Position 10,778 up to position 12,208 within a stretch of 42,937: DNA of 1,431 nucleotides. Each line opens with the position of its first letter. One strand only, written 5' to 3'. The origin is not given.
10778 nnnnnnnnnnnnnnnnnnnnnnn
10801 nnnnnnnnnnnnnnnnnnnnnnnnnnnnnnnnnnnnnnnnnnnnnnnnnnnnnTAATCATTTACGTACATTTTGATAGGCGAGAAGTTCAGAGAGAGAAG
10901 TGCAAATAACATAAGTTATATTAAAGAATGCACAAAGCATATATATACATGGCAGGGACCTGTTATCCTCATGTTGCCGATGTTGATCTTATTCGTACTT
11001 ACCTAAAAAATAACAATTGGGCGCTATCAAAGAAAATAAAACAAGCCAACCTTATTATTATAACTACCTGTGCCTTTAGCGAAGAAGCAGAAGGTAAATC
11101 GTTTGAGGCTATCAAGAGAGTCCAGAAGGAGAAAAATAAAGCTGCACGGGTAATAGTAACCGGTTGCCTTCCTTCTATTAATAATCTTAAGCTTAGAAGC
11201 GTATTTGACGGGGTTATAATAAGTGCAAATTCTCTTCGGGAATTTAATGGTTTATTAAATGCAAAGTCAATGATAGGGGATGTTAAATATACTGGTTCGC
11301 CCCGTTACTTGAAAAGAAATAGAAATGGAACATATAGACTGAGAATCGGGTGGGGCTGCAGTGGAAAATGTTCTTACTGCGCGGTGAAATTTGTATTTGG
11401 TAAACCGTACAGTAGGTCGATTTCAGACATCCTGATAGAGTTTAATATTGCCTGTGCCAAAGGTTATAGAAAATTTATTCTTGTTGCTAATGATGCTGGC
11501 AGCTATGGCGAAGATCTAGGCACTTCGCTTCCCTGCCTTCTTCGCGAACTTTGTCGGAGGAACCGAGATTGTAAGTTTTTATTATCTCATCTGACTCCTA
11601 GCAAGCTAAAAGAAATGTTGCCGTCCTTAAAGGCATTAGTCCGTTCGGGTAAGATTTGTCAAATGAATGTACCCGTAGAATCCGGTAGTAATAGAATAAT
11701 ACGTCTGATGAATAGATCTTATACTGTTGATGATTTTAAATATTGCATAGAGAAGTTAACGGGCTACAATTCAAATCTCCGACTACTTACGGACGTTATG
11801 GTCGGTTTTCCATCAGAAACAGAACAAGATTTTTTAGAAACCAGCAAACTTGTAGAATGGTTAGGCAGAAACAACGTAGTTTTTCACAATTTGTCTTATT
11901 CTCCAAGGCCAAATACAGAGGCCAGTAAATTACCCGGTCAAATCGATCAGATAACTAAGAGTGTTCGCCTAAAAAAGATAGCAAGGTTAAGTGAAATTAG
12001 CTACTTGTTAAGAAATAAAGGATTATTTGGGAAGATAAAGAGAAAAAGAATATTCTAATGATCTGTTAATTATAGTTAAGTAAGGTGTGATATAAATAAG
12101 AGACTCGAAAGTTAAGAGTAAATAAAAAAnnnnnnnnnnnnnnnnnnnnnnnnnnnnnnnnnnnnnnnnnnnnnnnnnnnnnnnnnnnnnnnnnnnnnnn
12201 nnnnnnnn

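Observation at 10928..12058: TRAM-less methylthiotransferase homologue embedded in a peptide-modification cluster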

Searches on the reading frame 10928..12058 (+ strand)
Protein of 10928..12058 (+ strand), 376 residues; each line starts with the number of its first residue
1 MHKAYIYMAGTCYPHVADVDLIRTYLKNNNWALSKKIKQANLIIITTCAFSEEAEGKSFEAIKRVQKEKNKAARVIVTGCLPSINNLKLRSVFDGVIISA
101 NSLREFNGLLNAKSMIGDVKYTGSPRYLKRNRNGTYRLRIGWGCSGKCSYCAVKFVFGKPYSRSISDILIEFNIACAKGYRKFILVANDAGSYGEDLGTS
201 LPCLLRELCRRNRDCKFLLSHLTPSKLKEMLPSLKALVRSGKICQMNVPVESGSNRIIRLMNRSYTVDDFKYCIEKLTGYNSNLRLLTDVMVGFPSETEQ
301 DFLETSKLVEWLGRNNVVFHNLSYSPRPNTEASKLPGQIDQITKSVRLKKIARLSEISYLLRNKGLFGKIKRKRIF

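Call 4: search_protein_families(library=pfam, proteins=[window:10928-12058:+], max_evalue=0.01)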
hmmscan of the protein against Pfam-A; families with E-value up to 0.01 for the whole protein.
window:10928-12058:+ (376 aa): 2 families
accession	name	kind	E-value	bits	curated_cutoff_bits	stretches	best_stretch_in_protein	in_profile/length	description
PF04055.27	Radical_SAM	-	1.6e-18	67.8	29.5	1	143-308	6-165/166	Radical SAM superfamily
PF00919.26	UPF0004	-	2.4e-15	56.8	27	1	12-92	9-89/98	Uncharacterized protein family UPF0004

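Call 5: search_protein_families(library=ncbifam, proteins=[window:10928-12058:+], max_evalue=0.01)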
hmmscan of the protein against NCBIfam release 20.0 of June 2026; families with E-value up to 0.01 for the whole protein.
window:10928-12058:+ (376 aa): 16 families
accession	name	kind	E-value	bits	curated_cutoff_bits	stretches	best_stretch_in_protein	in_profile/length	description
TIGR00089.1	TIGR00089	subfamily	4.3e-69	233.4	251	1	12-369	9-373/429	MiaB/RimO family radical SAM methylthiotransferase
TIGR01579.1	MiaB-like-C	equivalog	1.3e-53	182.7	357.05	1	18-358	12-362/416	tRNA (N(6)-L-threonylcarbamoyladenosine(37)-C(2))-methylthiotransferase MtaB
TIGR01574.1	miaB-methiolase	equivalog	3.7e-52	177.8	355.3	1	12-356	9-367/437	tRNA (N6-isopentenyl adenosine(37)-C2)-methylthiotransferase MiaB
TIGR01578.1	MiaB-like-B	hypoth_equivalog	4.1e-52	177.4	314.7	1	12-372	9-369/421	tRNA (N(6)-L-threonylcarbamoyladenosine(37)-C(2))-methylthiotransferase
TIGR01125.1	TIGR01125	equivalog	1.1e-46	159.9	356.95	1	12-365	9-367/432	30S ribosomal protein S12 methylthiotransferase RimO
NF010916.0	PRK14336.1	equivalog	3.2e-42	144.8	606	1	1-356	1-346/418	tRNA (N6-isopentenyl adenosine(37)-C2)-methylthiotransferase MiaB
TIGR04013.1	B12_SAM_MJ_1487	hypoth_equivalog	8.2e-19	67.7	251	1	133-345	149-367/382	TIGR04013 family B12-binding domain/radical SAM domain-containing protein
TIGR04014.1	B12_SAM_MJ_0865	equivalog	7.7e-16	57.9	360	1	143-335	168-357/434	methyl-coenzyme M reductase glutamine C-methyltransferase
TIGR04479.1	bcpD_PhpK_rSAM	subfamily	1e-09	37.3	600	1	131-310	237-407/504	PhpK family radical SAM P-methyltransferase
TIGR04072.2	rSAM_ladder_B12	equivalog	1.7e-06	26.9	360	1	132-320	177-356/443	lipid biosynthesis B12-binding/radical SAM protein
TIGR01212.1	TIGR01212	equivalog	3.5e-06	26.4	180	1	234-322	129-215/302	tRNA modification radical SAM protein MnmL/YtqA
NF006064.0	PRK08207.2-2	equivalog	2.9e-05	23.3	504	1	238-366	256-375/465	coproporphyrinogen III oxidase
NF004567.0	PRK05904.1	equivalog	8.9e-05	21.8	355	1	237-351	108-219/353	coproporphyrinogen III oxidase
NF006065.0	PRK08207.2-4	equivalog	0.00015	20.9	922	1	248-324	293-368/484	coproporphyrinogen III oxidase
TIGR04190.1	B12_SAM_Ta0216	equivalog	0.0046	15.6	500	1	141-309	225-391/554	TIGR04190 family B12-binding domain/radical SAM domain protein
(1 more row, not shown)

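Call 7: find_homologous_proteins(query=window:10928-12058:+, max_evalue=1e-10)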
Query window:10928-12058:+ (376 aa): 398 proteins with E <= 1e-10 among 2295 candidates; the best 120 are listed.
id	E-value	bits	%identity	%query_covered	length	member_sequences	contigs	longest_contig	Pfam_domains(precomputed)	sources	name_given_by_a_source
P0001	4.2e-245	830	100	98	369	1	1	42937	PF04055.28,PF00919.27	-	-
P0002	4.4e-185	633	76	97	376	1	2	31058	PF04055.28,PF00919.27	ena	-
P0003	1.6e-162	559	66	95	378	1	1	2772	PF04055.28,PF00919.27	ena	-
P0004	7.8e-145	501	60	98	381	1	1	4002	PF04055.28,PF00919.27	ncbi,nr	ncbi:MAG: radical SAM protein [Candidatus Omnitrophica bacterium]|nr:radical SAM protein [Candidatus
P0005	9.1e-144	497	60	99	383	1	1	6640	PF04055.28,PF00919.27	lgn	-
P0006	1.1e-140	487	59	99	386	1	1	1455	PF04055.28,PF00919.27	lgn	-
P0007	9.4e-140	484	59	99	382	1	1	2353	PF04055.28,PF00919.27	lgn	-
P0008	7.3e-139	481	57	99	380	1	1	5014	PF04055.28,PF00919.27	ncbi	-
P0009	2.1e-138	479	57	100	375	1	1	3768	PF04055.28,PF00919.27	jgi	jgi:MiaB/RimO family radical SAM methylthiotransferase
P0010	3.2e-138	479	58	99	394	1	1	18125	PF04055.28,PF00919.27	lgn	-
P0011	2.9e-137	476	59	96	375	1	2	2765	PF04055.28,PF00919.27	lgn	-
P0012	5.0e-136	472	56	100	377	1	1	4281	PF04055.28,PF00919.27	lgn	-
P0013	7.3e-134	464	57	99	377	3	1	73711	PF04055.28,PF00919.27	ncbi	-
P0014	7.6e-133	461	54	99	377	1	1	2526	PF04055.28,PF00919.27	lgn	-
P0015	5.4e-132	458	55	99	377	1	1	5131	PF04055.28,PF00919.27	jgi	jgi:threonylcarbamoyladenosine tRNA methylthiotransferase CDKAL1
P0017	4.4e-130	452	56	97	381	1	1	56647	PF04055.28,PF00919.27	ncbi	ncbi:MAG: radical SAM protein [Candidatus Omnitrophota bacterium]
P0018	2.6e-128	446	58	91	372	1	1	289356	PF04055.28,PF00919.27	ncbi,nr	ncbi:MAG: radical SAM protein [Candidatus Omnitrophota bacterium]|nr:radical SAM protein [Candidatus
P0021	1.1e-120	421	52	94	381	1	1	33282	PF04055.28,PF00919.27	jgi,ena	-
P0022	8.8e-119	415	52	95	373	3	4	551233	PF04055.28,PF00919.27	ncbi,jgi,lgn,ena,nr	ncbi:MAG TPA: radical SAM protein [Candidatus Omnitrophota bacterium]|nr:radical SAM protein [Candid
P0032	4.7e-107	376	46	99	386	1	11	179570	PF04055.28,PF00919.27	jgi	-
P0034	4.9e-104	366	46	99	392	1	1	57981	PF04055.28,PF00919.27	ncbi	ncbi:MAG: radical SAM protein [Candidatus Omnitrophota bacterium]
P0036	4.0e-94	334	43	99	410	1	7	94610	PF04055.28,PF00919.27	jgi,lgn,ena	-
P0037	6.4e-65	238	35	97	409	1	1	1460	PF04055.28,PF00919.27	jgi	-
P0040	1.9e-55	206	33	89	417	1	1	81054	PF04055.28,PF00919.27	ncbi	ncbi:radical SAM protein [Candidatus Altiarchaeota archaeon]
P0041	2.0e-55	206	33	88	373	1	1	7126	PF04055.28,PF00919.27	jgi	jgi:MiaB/RimO family radical SAM methylthiotransferase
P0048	1.2e-47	181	30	97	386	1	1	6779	PF04055.28,PF00919.27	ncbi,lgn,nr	ncbi:MiaB/RimO family radical SAM methylthiotransferase [Candidatus Falkowbacteria bacterium]|nr:Mia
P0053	1.9e-45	174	32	94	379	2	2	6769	PF04055.28,PF00919.27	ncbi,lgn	-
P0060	2.0e-41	160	33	98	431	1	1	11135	PF04055.28,PF00919.27,PF01938.27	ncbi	-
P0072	1.5e-37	148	30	97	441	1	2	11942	PF04055.28,PF00919.27,PF01938.27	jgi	-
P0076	1.7e-36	144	31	97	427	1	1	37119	PF04055.28,PF00919.27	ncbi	ncbi:MAG: tRNA (N(6)-L-threonylcarbamoyladenosine(37)-C(2))-methylthiotransferase [Candidatus Aenigm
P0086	4.6e-35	139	30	89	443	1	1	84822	PF04055.28,PF00919.27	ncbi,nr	ncbi:MAG: tRNA (N(6)-L-threonylcarbamoyladenosine(37)-C(2))-methylthiotransferase MtaB [Ignavibacter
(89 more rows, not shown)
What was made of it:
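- The closest sequence matches outside the TRAM-less clade are MtaB and e-MtaB (calls 5, 7).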

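Call 9: find_encoding_contigs(protein=P0022, flank=8000, max_places=2)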
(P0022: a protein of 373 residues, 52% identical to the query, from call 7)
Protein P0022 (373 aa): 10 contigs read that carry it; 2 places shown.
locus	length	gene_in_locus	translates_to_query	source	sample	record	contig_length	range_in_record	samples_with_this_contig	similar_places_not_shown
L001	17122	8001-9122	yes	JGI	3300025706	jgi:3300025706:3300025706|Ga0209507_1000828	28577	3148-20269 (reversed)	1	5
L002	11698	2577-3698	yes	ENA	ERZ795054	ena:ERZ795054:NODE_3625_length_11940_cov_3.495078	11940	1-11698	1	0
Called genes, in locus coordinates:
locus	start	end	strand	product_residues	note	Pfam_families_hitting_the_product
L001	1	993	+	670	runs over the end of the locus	PF01496:V_ATPase_I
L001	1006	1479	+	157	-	PF00137:ATP-synt_C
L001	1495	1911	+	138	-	-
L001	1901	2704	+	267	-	PF01992:vATP-synt_AC39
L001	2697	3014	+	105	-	PF01990:ATP-synt_F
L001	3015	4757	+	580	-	PF02874:ATP-synt_ab_N, PF16886:ATP-synt_ab_Xtn, PF00006:ATP-synt_ab, PF22919:ATP-synt_VA_C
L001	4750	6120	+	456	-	PF02874:ATP-synt_ab_N, PF00006:ATP-synt_ab, PF22919:ATP-synt_VA_C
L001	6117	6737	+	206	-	PF01813:ATP-synt_D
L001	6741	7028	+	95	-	-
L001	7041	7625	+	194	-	PF01914:MarC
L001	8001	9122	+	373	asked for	PF00919:UPF0004, PF04055:Radical_SAM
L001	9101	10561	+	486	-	PF04055:Radical_SAM, PF13353:Fer4_12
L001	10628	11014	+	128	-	PF01588:tRNA_bind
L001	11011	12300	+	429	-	PF01590:GAF, PF13185:GAF_2, PF13492:GAF_3, PF13487:HD_5, PF01966:HD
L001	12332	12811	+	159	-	PF03692:CxxCxxCC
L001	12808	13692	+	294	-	PF09924:LPG_synthase_C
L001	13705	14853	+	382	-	PF17788:HypF_C, PF22521:HypF_C_2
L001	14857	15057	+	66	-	PF01455:HupF_HypC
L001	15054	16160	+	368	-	PF01924:HypD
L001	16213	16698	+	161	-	PF13412:HTH_24, PF01037:AsnC_trans_reg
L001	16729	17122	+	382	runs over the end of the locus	PF00155:Aminotran_1_2, PF00266:Aminotran_5 (faint)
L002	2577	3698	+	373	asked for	PF00919:UPF0004, PF04055:Radical_SAM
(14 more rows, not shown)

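Call 10: find_encoding_contigs(protein=P0036, flank=8000, max_places=2)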
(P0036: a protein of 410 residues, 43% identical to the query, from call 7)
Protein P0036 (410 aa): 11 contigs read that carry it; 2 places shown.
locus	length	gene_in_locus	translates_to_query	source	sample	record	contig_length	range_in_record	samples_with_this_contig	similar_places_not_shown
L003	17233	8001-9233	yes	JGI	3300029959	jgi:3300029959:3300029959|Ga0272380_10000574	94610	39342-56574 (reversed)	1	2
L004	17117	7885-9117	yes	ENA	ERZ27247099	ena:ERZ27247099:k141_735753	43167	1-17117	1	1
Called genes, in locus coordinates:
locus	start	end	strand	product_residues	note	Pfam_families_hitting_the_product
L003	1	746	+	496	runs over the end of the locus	PF00999:Na_H_Exchanger, PF02080:TrkA_C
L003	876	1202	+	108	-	-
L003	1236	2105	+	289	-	PF02915:Rubrerythrin (faint), PF01988:VIT1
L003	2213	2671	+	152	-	PF06988:NifT (faint)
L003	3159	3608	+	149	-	PF16231:DUF4890 (weak)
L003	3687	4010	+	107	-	-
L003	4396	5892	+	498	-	PF13231:PMT_2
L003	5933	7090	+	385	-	PF14907:NTP_transf_5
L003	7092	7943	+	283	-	PF13484:Fer4_16 (weak)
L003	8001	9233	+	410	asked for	PF00919:UPF0004, PF04055:Radical_SAM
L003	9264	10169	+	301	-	PF27840:ScmC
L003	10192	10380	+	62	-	-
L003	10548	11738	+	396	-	PF13353:Fer4_12 (weak), PF04055:Radical_SAM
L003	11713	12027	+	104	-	PF05402:PqqD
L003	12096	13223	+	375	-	PF04055:Radical_SAM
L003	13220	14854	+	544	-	PF02624:YcaO, PF07719:TPR_2 (faint), PF00515:TPR_1 (faint)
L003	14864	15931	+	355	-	PF01136:Peptidase_U32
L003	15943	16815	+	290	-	-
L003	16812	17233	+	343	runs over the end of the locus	PF01136:Peptidase_U32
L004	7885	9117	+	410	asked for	PF00919:UPF0004, PF04055:Radical_SAM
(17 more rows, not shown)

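Call 11: find_encoding_contigs(protein=P0018, flank=8000, max_places=1)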
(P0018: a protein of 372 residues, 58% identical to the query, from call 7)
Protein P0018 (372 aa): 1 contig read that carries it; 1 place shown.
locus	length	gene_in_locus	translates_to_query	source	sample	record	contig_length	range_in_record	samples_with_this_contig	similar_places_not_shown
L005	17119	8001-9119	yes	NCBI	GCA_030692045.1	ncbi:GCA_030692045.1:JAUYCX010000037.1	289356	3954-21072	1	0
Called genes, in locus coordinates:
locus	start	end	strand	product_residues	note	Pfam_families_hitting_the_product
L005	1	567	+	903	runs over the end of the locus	PF00690:Cation_ATPase_N, PF00122:E1-E2_ATPase, PF13246:Cation_ATPase, PF00702:Hydrolase, PF00689:Cation_ATPase_C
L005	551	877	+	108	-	PF07784:DUF1622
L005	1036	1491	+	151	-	PF04945:YHS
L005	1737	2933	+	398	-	PF07610:DUF1573, PF22544:HYDIN_VesB_CFA65-like_Ig, PF00581:Rhodanese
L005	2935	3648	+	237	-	PF07610:DUF1573, PF22544:HYDIN_VesB_CFA65-like_Ig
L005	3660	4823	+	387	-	PF04945:YHS (weak), PF03773:ArsP_1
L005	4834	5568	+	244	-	-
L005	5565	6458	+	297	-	PF03773:ArsP_1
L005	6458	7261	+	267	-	PF02540:NAD_synthase, PF00764:Arginosuc_synth (faint), PF01171:ATP_bind_3 (faint), PF06508:QueC (faint)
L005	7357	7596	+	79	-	PF01541:GIY-YIG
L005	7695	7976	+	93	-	PF05402:PqqD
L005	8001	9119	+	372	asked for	PF00919:UPF0004, PF04055:Radical_SAM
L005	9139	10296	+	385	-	PF00535:Glycos_transf_2, PF10111:Glyco_tranf_2_2, PF13641:Glyco_tranf_2_3, PF13632:Glyco_trans_2_3, PF05402:PqqD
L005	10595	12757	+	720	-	PF00248:Aldo_ket_red, PF00037:Fer4 (faint), PF12797:Fer4_2 (faint), PF12838:Fer4_7 (weak), PF13183:Fer4_8 (weak), PF04055:Radical_SAM, PF13186:SPASM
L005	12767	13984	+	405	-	PF00535:Glycos_transf_2, PF10111:Glyco_tranf_2_2 (weak), PF13641:Glyco_tranf_2_3, PF13632:Glyco_trans_2_3 (weak), PF05402:PqqD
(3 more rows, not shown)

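Call 12: find_encoding_contigs(protein=P0032, flank=8000, max_places=1)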
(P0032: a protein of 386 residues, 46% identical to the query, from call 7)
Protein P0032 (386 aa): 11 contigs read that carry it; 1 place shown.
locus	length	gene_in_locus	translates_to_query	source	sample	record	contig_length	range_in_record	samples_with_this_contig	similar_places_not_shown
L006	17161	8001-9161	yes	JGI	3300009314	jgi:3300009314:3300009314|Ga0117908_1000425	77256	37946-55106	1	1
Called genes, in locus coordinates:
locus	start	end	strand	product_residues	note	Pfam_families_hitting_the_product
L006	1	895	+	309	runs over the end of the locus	PF00072:Response_reg, PF00990:GGDEF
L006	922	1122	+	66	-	-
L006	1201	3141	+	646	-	PF02310:B12-binding (weak), PF04055:Radical_SAM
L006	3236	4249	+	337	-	PF04311:DUF459 (faint), PF00657:Lipase_GDSL, PF13472:Lipase_GDSL_2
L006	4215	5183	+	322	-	PF13472:Lipase_GDSL_2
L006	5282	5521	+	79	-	-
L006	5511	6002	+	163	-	PF07238:PilZ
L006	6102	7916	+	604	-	-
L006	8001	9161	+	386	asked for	PF00919:UPF0004, PF04055:Radical_SAM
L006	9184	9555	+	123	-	-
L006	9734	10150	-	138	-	-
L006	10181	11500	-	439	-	PF04055:Radical_SAM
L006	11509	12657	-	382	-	PF04055:Radical_SAM, PF13353:Fer4_12 (weak)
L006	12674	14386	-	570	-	PF03321:GH3, PF23571:GH3_M, PF23572:GH3_C (faint)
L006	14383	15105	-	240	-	-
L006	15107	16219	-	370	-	-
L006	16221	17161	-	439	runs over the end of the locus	PF02310:B12-binding (weak), PF04055:Radical_SAM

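Call 13: find_encoding_contigs(protein=P0013, flank=8000, max_places=1)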
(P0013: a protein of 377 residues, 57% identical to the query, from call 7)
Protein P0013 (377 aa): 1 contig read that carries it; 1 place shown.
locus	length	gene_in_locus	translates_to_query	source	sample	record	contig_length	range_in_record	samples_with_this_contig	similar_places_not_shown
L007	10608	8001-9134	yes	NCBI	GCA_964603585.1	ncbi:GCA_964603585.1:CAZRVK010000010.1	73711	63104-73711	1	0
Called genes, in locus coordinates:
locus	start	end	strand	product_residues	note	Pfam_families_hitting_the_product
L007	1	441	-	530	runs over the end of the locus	PF13629:T2SS-T3SS_pil_N, PF00263:Secretin, PF03544:TonB_C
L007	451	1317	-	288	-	PF08666:SAF, PF16976:RcpC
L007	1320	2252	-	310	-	PF13145:Rotamase_2, PF13616:Rotamase_3 (weak), PF00639:Rotamase (weak)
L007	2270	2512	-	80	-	-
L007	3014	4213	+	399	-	PF08495:FIST, PF10442:FIST_C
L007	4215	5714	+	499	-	PF00512:HisKA, PF02518:HATPase_c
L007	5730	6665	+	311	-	PF00072:Response_reg, PF21695:GlnR_1st (weak), PF00990:GGDEF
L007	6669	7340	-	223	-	PF00583:Acetyltransf_1 (faint), PF13508:Acetyltransf_7 (faint)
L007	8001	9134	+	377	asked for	PF00919:UPF0004, PF04055:Radical_SAM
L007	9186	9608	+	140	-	-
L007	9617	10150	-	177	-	PF01863:YgjP-like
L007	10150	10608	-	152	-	?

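Call 14: find_encoding_contigs(protein=P0034, flank=8000, max_places=1)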
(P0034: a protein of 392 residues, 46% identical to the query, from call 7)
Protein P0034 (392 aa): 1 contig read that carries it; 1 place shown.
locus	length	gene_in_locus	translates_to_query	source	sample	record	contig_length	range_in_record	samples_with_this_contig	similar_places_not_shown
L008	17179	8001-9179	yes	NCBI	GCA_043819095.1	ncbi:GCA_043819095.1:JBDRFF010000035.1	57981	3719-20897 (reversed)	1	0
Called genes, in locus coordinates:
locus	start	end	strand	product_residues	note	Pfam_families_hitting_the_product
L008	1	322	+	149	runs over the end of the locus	PF00571:CBS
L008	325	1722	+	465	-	PF00939:Na_sulph_symp (faint), PF02040:ArsB, PF03600:CitMHS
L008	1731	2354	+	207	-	PF04367:DUF502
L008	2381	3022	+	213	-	PF00702:Hydrolase, PF08282:Hydrolase_3 (faint), PF12710:HAD, PF13419:HAD_2, PF13242:Hydrolase_like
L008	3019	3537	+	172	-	PF01551:Peptidase_M23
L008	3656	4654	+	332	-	PF04055:Radical_SAM, PF13353:Fer4_12 (weak)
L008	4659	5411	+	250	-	PF08032:SpoU_sub_bind, PF00588:SpoU_methylase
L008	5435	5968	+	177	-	PF12917:YfbR-like, PF13023:HD_3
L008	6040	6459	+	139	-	-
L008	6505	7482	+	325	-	PF01207:Dus, PF00977:His_biosynth (weak)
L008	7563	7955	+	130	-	-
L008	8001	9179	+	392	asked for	PF00919:UPF0004, PF04055:Radical_SAM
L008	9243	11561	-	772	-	PF01564:Spermine_synth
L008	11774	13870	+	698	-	PF03030:H_PPase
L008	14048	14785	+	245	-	PF02535:Zip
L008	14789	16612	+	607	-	PF14620:YPEB_PepSY1-2 (faint)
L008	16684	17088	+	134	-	PF08753:NikR_C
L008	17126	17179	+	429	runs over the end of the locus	PF04966:OprB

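Call 18: find_related_loci(query=A1, collection=genome_contigs, flank=8000)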
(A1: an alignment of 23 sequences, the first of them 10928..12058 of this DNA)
Query A1 (376 aa) in genome_contigs; peptide patterns used: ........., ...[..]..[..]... (x = any residue, [..] = any of these).
600 stretches matched a pattern (row limit reached: there are more); 595 encode a relative of the query (tblastn E <= 1e-3); the best 80 are kept; 80 distinct loci.
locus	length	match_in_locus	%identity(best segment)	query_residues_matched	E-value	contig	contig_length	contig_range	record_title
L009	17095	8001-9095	56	12-375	3e-135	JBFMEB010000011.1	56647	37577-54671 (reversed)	MAG: Candidatus Omnitrophota bacterium isolate MAG234 MAG234_11, whole genome shotgun sequence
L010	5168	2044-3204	30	1-353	9e-52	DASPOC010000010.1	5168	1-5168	MAG TPA_asm: Candidatus Bathyarchaeia archaeon isolate SMAG_U12137 k141_1973446, whole genome shotgun sequence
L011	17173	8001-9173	33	1-353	1e-59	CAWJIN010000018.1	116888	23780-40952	MAG: Candidatus Bathyarchaeota archaeon isolate MFD03726.bin.2.171 genome assembly, contig: contig_26133, whole genome s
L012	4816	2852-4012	29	1-353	4e-46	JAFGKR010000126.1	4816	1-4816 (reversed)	MAG: Bacteroidetes bacterium isolate Zod_Metabat.348 k87_2293721, whole genome shotgun sequence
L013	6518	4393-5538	29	18-354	8e-44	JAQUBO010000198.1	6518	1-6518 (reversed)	MAG: Bacteroidales bacterium isolate STCSWMC_109 NODE_40414_length_6518_cov_3.634330_ST_CSWMC, whole genome shotgun sequ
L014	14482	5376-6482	29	5-371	2e-42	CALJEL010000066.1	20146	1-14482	MAG: uncultured bacterium isolate S1_Bin_METABAT__318_1 genome assembly, contig: c_000003017539, whole genome shotgun se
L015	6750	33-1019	32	37-354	3e-42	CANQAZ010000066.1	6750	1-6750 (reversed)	MAG: uncultured Clostridia bacterium isolate Lapin-001__bin47 genome assembly, contig: Lapin-001__NODE_9079_length_6750_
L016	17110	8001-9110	29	3-371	7e-42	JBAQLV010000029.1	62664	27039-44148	MAG: Thermodesulfovibrionales bacterium isolate MFD12052_ilm_asm_bin15 k127_62128, whole genome shotgun sequence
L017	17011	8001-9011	31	24-354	2e-41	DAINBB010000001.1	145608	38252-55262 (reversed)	MAG TPA_asm: Halobacteria archaeon isolate CTOTU18755 NODE_62_length_145608_cov_7.321532, whole genome shotgun sequence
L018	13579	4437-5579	30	3-372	3e-41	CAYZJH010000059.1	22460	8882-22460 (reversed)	MAG TPA_asm: uncultured Desulfobacteraceae bacterium isolate binchicken_co168_4 genome assembly, contig: NODE_4088_lengt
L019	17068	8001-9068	31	12-356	6e-41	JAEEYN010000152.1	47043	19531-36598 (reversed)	MAG: Bacillota bacterium isolate Tb.RUG.61 k141_7455936_flag=0_multi=30.5242_len=47043, whole genome shotgun sequence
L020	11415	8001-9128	28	3-372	1e-40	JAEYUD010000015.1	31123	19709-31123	MAG: Bacteroidetes bacterium isolate OH_CBlB_156 k127_1435041, whole genome shotgun sequence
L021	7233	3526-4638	30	12-370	7e-41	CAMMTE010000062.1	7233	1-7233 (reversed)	MAG: uncultured Tenericutes bacterium isolate ERR4835846_bin.32_MetaWRAP_v1.1_MAG genome assembly, contig: NODE_3721_len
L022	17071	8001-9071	30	12-358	3e-40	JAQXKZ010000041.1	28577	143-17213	MAG: Clostridiales bacterium isolate SUG1290 k141_1544477, whole genome shotgun sequence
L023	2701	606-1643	30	37-369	3e-40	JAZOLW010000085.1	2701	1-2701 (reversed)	MAG: Eubacteriales bacterium isolate T1900045651_YK20190345.MAGScoT_cleanbin_000056 SGB_8208_k141_1977562, whole genome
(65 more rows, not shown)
